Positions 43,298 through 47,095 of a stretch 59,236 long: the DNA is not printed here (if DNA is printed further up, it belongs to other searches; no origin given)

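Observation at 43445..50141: Tandem paralogous Big_2 + transglutaminase-like lipoproteins, one with the nucleophile Cys replaced by Ser, next to the giant lipoprotein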

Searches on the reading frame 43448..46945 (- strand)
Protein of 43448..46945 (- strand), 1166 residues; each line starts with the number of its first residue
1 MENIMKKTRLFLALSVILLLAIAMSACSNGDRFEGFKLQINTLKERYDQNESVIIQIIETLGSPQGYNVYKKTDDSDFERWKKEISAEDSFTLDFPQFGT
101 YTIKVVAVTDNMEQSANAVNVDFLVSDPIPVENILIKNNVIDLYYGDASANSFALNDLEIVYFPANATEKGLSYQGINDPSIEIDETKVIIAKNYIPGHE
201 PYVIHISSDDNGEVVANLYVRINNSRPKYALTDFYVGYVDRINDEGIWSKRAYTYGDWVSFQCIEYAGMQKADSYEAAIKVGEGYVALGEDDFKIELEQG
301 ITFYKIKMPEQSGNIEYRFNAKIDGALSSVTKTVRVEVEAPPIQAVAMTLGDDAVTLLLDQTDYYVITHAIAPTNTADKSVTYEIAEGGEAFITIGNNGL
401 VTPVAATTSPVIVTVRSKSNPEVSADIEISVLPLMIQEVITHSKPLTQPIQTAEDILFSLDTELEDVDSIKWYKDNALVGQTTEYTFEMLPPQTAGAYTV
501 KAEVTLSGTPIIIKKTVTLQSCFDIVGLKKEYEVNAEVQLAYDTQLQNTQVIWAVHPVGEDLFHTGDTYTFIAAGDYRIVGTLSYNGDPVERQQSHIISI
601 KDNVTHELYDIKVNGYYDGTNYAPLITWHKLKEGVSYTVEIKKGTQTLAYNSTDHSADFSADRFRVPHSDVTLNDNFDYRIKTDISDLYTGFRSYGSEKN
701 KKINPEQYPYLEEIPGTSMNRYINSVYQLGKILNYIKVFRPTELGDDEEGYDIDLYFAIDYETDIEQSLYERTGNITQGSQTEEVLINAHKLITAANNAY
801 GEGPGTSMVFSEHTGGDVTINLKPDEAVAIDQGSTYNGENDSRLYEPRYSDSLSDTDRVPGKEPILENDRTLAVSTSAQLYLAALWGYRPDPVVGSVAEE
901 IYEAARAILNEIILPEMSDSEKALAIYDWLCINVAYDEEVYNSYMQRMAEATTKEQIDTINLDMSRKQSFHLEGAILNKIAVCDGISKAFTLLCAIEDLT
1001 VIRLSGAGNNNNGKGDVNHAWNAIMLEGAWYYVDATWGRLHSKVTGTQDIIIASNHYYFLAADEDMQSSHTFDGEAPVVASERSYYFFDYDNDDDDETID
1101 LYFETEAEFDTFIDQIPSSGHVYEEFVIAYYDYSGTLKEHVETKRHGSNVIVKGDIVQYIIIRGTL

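Call 4: search_protein_families(library=pfam, proteins=[window:43448-46945:-], max_evalue=0.01)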
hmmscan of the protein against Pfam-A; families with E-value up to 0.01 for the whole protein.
window:43448-46945:- (1166 aa): 2 families
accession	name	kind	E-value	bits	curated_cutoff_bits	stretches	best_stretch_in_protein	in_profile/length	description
PF01841.26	Transglut_core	-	2.2e-06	28.3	23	1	907-1035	2-108/108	Transglutaminase-like superfamily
PF02368.24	Big_2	-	0.0015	18.9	22.8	1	354-417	11-70/79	Bacterial Ig-like domain (group 2)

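Call 11: search_protein_families(library=ncbifam, proteins=[window:43448-46945:-], max_evalue=0.01)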
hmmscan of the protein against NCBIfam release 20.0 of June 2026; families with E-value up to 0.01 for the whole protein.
window:43448-46945:- (1166 aa): 1 family
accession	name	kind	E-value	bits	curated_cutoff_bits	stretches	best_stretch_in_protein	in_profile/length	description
NF045980.1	MAG6410_fam_LP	equivalog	4.8e-20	71.5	450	1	902-1078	151-297/622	MAG6410 family transglutaminase-related lipoprotein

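Call 12: search_solved_structures(query=window:43448-46945:-, max_evalue=1, show_alignments=2)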
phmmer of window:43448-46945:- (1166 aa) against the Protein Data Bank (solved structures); distinct sequences matched with E-value up to 1: 1.
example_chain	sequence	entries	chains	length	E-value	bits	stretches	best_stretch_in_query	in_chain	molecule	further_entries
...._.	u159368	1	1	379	1e-08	36.8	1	898-1039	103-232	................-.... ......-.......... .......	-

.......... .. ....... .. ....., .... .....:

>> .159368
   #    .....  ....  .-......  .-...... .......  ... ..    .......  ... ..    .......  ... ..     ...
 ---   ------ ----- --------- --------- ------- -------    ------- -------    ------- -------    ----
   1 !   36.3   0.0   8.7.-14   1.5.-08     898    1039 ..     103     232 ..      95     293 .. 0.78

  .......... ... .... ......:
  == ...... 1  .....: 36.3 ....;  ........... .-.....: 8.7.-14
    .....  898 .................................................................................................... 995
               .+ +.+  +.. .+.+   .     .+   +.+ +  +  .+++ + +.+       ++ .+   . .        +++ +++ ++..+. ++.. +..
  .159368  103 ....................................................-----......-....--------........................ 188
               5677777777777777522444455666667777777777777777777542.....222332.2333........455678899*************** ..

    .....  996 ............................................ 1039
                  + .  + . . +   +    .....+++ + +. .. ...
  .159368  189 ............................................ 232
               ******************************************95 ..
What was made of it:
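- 43997..43999 (-): TGT codon of the catalytic Cys983. It aligns with the Cys of S. pyogenes TglA (PDB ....) in the motif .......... (call 12).
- On Transglutaminase-like superfamily (PF01841): The Cys aligns with the Cys of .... (call 12).
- The Cys-copy core aligns with S. pyogenes TglA (PDB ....) by sequence (E 1e-8, Cys on Cys; call 12).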

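Call 15: find_homologous_proteins(query=window:43448-46945:-)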
Query window:43448-46945:- (1166 aa): 6 proteins with E <= 0.001 among 8000 candidates.
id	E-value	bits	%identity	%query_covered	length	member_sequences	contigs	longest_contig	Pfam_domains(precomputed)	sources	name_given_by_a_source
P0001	0.0e+0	2630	100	100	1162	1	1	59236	PF01841.26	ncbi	-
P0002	0.0e+0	1779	70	99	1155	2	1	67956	-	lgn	-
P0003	0.0e+0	1777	71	98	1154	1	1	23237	PF01841.26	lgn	-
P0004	0.0e+0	1496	60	99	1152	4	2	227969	PF01841.26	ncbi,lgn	-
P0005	0.0e+0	1387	57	99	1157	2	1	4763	PF01841.26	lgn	-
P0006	5.1e-213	728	38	98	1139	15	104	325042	PF01841.26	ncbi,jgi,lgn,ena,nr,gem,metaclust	ncbi:MAG: transglutaminase domain-containing protein [Bacillota bacterium]|nr:transglutaminase domai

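Call 19: find_encoding_contigs(protein=P0002, flank=10000, max_places=3)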
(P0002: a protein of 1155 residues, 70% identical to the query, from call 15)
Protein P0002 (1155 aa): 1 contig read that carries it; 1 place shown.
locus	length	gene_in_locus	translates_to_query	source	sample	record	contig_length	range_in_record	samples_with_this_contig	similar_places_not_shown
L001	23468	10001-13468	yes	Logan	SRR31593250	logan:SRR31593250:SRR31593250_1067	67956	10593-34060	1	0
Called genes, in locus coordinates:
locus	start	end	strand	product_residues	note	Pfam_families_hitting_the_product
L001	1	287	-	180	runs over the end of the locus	-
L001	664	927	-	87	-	PF07873:YabP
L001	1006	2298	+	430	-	PF07247:AATase (weak)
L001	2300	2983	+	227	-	PF19845:DUF6320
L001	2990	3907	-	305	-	PF00135:COesterase (weak), PF20434:BD-FAE, PF07859:Abhydrolase_3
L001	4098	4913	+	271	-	PF02374:ArsA_ATPase (faint), PF10609:ParA, PF13614:AAA_31 (faint), PF01656:CbiA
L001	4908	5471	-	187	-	PF07638:Sigma70_ECF, PF12645:HTH_16 (weak), PF04542:Sigma70_r2, PF08281:Sigma70_r4_2 (weak)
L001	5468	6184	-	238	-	PF08032:SpoU_sub_bind, PF22435:MRM3-like_sub_bind (weak), PF00588:SpoU_methylase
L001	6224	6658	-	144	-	PF00636:Ribonuclease_3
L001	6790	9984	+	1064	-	PF02368:Big_2, PF01841:Transglut_core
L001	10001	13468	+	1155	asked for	-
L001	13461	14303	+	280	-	-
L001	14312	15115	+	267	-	PF02585:PIG-L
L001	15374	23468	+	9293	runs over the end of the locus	-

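Call 20: find_encoding_contigs(protein=P0004, flank=10000, max_places=3)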
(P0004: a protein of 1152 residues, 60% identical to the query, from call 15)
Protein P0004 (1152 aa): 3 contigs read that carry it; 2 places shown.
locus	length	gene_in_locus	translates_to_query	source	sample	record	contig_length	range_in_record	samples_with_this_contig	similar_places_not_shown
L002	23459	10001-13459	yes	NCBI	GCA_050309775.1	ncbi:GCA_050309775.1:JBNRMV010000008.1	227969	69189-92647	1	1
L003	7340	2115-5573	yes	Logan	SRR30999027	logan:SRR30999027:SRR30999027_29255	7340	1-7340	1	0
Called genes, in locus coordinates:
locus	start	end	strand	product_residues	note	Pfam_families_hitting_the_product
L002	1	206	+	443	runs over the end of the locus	PF07247:AATase (faint)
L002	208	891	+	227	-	PF19845:DUF6320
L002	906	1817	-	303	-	PF00135:COesterase (faint), PF20434:BD-FAE, PF07859:Abhydrolase_3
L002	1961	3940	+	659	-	PF03190:Thioredox_DsbH, PF13899:Thioredoxin_7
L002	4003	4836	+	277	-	PF01656:CbiA, PF10609:ParA, PF13614:AAA_31 (weak)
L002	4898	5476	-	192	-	PF07638:Sigma70_ECF, PF04542:Sigma70_r2, PF00196:GerE (faint), PF08281:Sigma70_r4_2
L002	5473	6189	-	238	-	PF08032:SpoU_sub_bind, PF22435:MRM3-like_sub_bind (weak), PF00588:SpoU_methylase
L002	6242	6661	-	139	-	PF00636:Ribonuclease_3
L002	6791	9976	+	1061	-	PF02368:Big_2, PF01841:Transglut_core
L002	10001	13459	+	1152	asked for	PF01841:Transglut_core (weak)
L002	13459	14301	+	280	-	-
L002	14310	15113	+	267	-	PF02585:PIG-L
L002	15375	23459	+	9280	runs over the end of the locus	-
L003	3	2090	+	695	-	?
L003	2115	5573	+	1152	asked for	PF01841:Transglut_core (weak)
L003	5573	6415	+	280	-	-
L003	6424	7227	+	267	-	PF02585:PIG-L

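Call 21: find_encoding_contigs(protein=P0006, flank=10000, max_places=4)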
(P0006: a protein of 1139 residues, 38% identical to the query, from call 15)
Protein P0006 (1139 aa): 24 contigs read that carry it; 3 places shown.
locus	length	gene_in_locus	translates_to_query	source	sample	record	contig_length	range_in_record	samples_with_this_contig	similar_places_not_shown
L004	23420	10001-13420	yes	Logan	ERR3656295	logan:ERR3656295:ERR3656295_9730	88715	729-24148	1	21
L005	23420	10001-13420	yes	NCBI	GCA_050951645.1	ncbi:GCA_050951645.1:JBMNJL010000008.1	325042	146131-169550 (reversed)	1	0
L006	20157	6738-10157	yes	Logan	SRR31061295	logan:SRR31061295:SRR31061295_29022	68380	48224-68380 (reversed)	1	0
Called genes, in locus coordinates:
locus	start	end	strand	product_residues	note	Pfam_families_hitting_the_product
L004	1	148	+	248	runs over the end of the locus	PF13350:Y_phosphatase3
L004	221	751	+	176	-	PF04138:GtrA_DPMS_TM (weak)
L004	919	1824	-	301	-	PF00135:COesterase, PF20434:BD-FAE, PF07859:Abhydrolase_3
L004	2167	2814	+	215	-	PF10609:ParA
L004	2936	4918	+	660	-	PF03190:Thioredox_DsbH, PF13098:Thioredoxin_2 (weak), PF13899:Thioredoxin_7, PF07221:GlcNAc_2-epim (faint)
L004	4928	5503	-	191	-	PF07638:Sigma70_ECF (weak), PF12645:HTH_16 (weak), PF04542:Sigma70_r2, PF08281:Sigma70_r4_2 (weak)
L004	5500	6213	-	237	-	PF08032:SpoU_sub_bind, PF22435:MRM3-like_sub_bind (faint), PF00588:SpoU_methylase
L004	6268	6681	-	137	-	PF00636:Ribonuclease_3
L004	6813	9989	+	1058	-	PF02368:Big_2 (weak), PF01841:Transglut_core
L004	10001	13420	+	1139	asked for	PF01841:Transglut_core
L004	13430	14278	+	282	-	-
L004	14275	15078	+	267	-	PF02585:PIG-L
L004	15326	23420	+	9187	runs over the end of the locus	-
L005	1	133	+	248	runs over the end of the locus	PF13350:Y_phosphatase3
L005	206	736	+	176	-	PF04138:GtrA_DPMS_TM (weak)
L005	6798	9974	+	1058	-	PF02368:Big_2 (weak), PF01841:Transglut_core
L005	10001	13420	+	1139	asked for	PF01841:Transglut_core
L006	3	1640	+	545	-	?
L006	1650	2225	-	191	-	PF07638:Sigma70_ECF (weak), PF12645:HTH_16 (weak), PF04542:Sigma70_r2, PF08281:Sigma70_r4_2 (weak)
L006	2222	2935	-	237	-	PF08032:SpoU_sub_bind, PF22435:MRM3-like_sub_bind (faint), PF00588:SpoU_methylase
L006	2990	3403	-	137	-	PF00636:Ribonuclease_3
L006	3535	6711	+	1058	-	PF02368:Big_2 (weak), PF01841:Transglut_core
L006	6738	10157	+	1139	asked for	PF01841:Transglut_core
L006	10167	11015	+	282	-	-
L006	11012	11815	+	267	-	PF02585:PIG-L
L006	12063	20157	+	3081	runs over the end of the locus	-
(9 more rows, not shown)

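Call 26: find_related_loci(query=A1, collection=genome_contigs, flank=10000)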
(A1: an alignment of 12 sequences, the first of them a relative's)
Query A1 (1162 aa) in genome_contigs; peptide patterns used: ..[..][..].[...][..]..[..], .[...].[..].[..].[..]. (x = any residue, [..] = any of these).
283 stretches matched a pattern; 232 encode a relative of the query (tblastn E <= 1e-3); the best 80 are kept; 79 distinct loci.
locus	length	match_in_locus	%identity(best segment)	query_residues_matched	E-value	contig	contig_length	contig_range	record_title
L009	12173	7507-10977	56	1-1160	0e+0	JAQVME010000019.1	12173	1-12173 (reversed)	MAG: Clostridia bacterium isolate STF1_126 NODE_15674_length_12173_cov_3.273369_Sandtown_F1, whole genome shotgun sequen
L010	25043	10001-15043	60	1-1160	0e+0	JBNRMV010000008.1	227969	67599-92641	MAG: Christensenellales bacterium isolate UACH.msa k127_433378, whole genome shotgun sequence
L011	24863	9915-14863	38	1-1140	0e+0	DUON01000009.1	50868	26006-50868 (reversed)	MAG TPA_asm: Clostridiales bacterium isolate AS08sgBPME_178 128264_AS08, whole genome shotgun sequence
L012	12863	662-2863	28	390-1105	2e-62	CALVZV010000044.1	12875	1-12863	MAG: uncultured Clostridia bacterium isolate BRZ_GG__bin40 genome assembly, contig: BRZ_GG__NODE_6484_length_12875_cov_6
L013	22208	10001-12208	30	390-1105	4e-62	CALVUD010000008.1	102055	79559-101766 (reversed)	MAG: uncultured Clostridia bacterium isolate BRZ_BR__bin51 genome assembly, contig: BRZ_BR__NODE_471_length_102055_cov_1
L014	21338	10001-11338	35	614-1086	5e-58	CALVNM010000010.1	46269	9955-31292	MAG: uncultured Clostridia bacterium isolate BRZ_GG__bin59 genome assembly, contig: BRZ_GG__NODE_1167_length_46269_cov_6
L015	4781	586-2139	32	565-1085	7e-58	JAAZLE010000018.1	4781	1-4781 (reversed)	MAG: Clostridiales bacterium isolate AS23ysBPME_171 23001_AS23, whole genome shotgun sequence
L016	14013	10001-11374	33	609-1087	2e-57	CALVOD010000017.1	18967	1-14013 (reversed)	MAG: uncultured Clostridia bacterium isolate BRZ_AB__bin25 genome assembly, contig: BRZ_AB__NODE_2784_length_18967_cov_1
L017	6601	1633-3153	33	586-1122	3e-57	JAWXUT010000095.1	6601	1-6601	MAG: Bacillota bacterium isolate FM_56_G125_V NODE_2971_length_6602_cov_1.708224, whole genome shotgun sequence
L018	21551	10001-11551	31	550-1068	2e-55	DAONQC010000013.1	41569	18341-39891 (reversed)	MAG TPA_asm: Clostridia bacterium isolate AMR_MDS_4340 NODE_1037_length_41569_cov_10.279303, whole genome shotgun sequen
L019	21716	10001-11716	31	565-1124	4e-55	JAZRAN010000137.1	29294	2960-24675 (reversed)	MAG: Candidatus Stercoripulliclostridium sp. isolate T1900045141_TC20190135.MAGScoT_cleanbin_000010 SGB_4919_k141_269222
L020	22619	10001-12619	27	300-1124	4e-55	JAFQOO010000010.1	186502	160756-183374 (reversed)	MAG: Clostridia bacterium isolate RGIG2008 Goat_Colon-1__c446, whole genome shotgun sequence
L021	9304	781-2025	34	599-1033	3e-54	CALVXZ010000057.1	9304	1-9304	MAG: uncultured Clostridia bacterium isolate BRZ_GG__bin9 genome assembly, contig: BRZ_GG__NODE_10100_length_9304_cov_8.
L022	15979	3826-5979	27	342-1071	2e-54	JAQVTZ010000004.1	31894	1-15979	MAG: Clostridia bacterium isolate STF1_44 NODE_2961_length_31894_cov_5.951585_Sandtown_F1, whole genome shotgun sequence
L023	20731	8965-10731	31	565-1149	1e-55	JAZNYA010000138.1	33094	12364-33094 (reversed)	MAG: Candidatus Stercoripulliclostridium sp. isolate T1900044777_TS20190243.MAGScoT_cleanbin_000072 SGB_2502_k141_218472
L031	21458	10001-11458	32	620-1139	1e-50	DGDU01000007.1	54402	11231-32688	MAG TPA_asm: Christensenella sp. UBA3944 UBA3944_contig_10618, whole genome shotgun sequence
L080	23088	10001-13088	37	861-1104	2e-31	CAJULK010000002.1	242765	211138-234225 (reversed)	MAG TPA_asm: uncultured Christensenellaceae bacterium isolate MGBC159740 genome assembly, contig: MGBC159740.2, whole ge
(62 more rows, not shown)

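Call 30: find_homologous_proteins(query=A1, max_evalue=1e-10)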
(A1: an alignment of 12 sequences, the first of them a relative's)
Query A1 (12 sequences) (1162 aa, profile of the alignment): 14 proteins with E <= 1e-10 among 8000 candidates.
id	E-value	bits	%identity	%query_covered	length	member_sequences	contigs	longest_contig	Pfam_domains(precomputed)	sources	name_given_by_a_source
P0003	0.0e+0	1270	71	98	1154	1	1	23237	PF01841.26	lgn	-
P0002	0.0e+0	1267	70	100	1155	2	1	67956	-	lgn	-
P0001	0.0e+0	1247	100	100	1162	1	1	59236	PF01841.26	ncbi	-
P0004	0.0e+0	1223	60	100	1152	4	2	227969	PF01841.26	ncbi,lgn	-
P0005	0.0e+0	1209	57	100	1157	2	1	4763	PF01841.26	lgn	-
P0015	6.1e-107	377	48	2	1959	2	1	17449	PF26182.1,PF22359.3,PF02368.25,PF26918.1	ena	-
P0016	1.9e-104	369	30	10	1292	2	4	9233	PF21764.4,PF26182.1,PF13927.13,PF21461.4,PF22359.3,PF02368.25,PF20578.5,PF06832.19,PF26918.1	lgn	-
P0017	2.6e-49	186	28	10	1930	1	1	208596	PF26182.1,PF01270.24,PF22359.3,PF02368.25,PF26918.1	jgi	jgi:uncharacterized protein YjdB/endo-1,4-beta-D-glucanase Y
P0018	3.1e-27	113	26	9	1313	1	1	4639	PF21764.4,PF26182.1,PF16820.12,PF21461.4,PF22359.3,PF02368.25,PF22963.4,PF26918.1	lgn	-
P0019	1.1e-22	98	26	6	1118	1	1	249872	PF00112.30,PF26182.1,PF21461.4,PF18560.8,PF22359.3,PF02368.25,PF26918.1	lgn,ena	-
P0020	1.4e-22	98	30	3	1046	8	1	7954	PF21764.4,PF26182.1,PF22359.3,PF02368.25,PF20578.5,PF26918.1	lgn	-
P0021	1.6e-19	88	27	6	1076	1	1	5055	PF19127.7,PF26182.1,PF01183.27,PF21461.4,PF17802.8,PF22359.3,PF02368.25,PF20578.5,PF26918.1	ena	-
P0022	3.7e-16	77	25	4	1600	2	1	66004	PF26182.1,PF18998.7,PF22359.3,PF02368.25,PF26918.1,PF08239.18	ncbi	-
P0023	2.1e-13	67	29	6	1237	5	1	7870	PF21764.4,PF13229.13,PF26182.1,PF02368.25,PF26918.1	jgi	jgi:uncharacterized protein YjdB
